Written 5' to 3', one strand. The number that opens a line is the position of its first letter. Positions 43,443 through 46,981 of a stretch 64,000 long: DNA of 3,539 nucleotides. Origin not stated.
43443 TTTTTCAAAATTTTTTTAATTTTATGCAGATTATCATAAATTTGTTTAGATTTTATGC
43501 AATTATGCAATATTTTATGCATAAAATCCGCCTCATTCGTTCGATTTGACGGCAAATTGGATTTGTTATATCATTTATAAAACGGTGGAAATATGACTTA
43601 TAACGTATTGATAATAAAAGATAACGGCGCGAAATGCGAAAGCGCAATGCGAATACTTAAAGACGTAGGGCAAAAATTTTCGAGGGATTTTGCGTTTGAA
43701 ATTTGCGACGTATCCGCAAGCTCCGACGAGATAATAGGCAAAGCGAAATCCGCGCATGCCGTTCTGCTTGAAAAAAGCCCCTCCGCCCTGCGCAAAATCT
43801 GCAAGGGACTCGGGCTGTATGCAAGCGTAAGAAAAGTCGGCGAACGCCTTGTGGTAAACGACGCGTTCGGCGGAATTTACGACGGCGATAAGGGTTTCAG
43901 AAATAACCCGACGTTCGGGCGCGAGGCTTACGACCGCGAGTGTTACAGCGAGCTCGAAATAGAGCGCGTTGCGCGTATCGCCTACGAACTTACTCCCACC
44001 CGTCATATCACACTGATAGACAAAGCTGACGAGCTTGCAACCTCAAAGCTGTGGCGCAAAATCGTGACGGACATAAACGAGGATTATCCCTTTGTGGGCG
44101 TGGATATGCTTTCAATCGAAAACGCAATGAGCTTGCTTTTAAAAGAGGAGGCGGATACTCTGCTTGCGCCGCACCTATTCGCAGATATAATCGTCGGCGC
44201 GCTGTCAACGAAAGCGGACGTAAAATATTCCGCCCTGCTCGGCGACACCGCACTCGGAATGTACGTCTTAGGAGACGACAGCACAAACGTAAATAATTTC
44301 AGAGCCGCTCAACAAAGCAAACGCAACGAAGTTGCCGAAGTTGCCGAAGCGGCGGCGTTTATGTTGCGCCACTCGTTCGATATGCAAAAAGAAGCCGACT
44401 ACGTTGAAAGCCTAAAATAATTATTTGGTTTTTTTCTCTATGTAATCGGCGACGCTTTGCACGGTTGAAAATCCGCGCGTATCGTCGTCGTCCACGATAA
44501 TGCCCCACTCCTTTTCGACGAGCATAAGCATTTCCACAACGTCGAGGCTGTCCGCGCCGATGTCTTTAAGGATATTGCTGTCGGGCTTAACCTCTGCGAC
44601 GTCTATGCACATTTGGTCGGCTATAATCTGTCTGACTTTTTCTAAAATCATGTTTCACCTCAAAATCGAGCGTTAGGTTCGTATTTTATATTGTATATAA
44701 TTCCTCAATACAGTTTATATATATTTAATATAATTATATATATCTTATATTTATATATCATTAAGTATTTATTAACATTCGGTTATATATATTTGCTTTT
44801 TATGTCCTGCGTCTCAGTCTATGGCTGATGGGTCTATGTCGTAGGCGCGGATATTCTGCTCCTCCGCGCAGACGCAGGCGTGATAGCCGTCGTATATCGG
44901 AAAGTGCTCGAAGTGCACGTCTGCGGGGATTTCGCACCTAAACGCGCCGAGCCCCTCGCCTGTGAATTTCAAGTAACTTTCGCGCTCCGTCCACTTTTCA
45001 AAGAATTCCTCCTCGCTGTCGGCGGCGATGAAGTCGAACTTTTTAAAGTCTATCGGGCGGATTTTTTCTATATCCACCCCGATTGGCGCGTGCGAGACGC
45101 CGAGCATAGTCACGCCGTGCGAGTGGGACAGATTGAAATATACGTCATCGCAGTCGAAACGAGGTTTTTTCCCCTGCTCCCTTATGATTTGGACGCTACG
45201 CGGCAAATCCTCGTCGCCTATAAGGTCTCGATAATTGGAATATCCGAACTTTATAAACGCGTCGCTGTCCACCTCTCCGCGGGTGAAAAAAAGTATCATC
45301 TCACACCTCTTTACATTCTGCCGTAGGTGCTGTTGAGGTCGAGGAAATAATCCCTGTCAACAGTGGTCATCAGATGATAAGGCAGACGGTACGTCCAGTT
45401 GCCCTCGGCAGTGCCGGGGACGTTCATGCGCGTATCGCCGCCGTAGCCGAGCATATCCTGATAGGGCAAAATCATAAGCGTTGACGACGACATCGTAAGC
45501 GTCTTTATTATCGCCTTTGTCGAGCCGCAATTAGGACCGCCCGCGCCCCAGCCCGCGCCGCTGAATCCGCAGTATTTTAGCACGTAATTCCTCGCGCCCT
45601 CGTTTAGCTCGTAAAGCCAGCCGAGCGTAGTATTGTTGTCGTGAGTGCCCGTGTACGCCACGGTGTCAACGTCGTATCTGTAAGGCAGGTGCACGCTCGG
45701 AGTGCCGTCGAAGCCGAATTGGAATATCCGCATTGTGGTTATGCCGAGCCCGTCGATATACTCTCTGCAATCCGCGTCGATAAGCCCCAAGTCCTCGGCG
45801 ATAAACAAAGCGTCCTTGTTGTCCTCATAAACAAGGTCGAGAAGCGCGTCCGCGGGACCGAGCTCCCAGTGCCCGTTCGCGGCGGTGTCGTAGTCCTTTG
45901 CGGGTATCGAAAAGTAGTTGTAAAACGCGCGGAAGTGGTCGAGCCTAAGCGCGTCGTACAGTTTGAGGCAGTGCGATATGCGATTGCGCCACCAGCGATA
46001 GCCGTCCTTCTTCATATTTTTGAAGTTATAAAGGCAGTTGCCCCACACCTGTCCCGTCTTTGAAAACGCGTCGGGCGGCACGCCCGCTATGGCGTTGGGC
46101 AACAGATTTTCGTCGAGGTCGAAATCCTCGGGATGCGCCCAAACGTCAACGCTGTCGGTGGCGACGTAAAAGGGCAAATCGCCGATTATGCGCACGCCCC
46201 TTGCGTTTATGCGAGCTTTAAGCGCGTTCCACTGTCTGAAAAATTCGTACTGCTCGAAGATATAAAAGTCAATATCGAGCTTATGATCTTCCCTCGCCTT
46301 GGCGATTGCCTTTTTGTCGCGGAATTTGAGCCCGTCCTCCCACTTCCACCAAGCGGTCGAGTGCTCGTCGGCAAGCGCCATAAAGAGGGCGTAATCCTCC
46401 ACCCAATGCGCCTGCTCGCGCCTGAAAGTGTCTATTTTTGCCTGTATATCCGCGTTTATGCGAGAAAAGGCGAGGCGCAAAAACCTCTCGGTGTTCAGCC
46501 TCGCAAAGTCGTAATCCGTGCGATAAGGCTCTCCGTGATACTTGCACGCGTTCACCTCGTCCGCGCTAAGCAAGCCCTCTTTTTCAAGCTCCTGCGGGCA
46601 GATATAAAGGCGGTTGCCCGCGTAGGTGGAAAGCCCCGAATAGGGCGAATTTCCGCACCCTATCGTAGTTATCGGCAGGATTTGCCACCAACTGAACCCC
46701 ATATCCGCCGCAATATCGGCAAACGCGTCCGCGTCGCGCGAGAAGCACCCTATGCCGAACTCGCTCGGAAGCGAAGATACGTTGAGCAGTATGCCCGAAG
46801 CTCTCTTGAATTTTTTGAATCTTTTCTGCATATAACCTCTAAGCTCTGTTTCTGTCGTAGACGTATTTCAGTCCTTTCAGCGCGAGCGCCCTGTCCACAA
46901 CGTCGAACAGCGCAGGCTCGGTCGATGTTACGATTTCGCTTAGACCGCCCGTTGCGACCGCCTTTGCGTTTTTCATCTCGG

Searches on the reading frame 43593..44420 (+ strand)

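Call 28: search_protein_families(library=pfam, proteins=[window:43593-44420:+], max_evalue=0.001)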
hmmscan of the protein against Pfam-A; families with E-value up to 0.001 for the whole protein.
window:43593-44420:+ (275 aa): 1 family
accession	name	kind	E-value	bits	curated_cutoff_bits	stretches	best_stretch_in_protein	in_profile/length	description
PF00180.25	Iso_dh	-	7.9e-22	78.4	27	1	85-272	125-316/348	Isocitrate/isopropylmalate dehydrogenase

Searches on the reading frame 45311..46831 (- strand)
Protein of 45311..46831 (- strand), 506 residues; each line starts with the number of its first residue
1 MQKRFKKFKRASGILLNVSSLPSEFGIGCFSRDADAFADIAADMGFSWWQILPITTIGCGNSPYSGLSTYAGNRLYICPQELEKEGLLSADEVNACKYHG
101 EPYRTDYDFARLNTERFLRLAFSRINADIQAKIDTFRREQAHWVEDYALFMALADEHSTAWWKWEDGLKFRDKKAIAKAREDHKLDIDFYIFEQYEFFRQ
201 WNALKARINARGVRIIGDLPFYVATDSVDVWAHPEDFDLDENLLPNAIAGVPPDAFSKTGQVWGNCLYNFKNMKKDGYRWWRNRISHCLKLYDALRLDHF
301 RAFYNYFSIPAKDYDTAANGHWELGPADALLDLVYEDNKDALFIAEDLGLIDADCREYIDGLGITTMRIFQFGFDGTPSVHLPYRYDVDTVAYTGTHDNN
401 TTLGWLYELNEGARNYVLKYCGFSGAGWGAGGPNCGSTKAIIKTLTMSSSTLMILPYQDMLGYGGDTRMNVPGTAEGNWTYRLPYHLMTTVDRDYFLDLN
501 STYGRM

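Call 28: search_protein_families(library=pfam, proteins=[window:45311-46831:-], max_evalue=0.001)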
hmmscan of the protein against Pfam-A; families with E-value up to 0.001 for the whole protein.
window:45311-46831:- (506 aa): 1 family
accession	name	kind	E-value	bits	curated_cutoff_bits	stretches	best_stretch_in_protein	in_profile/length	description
PF02446.23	Glyco_hydro_77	-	8.3e-151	503.4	25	1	16-484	1-460/465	4-alpha-glucanotransferase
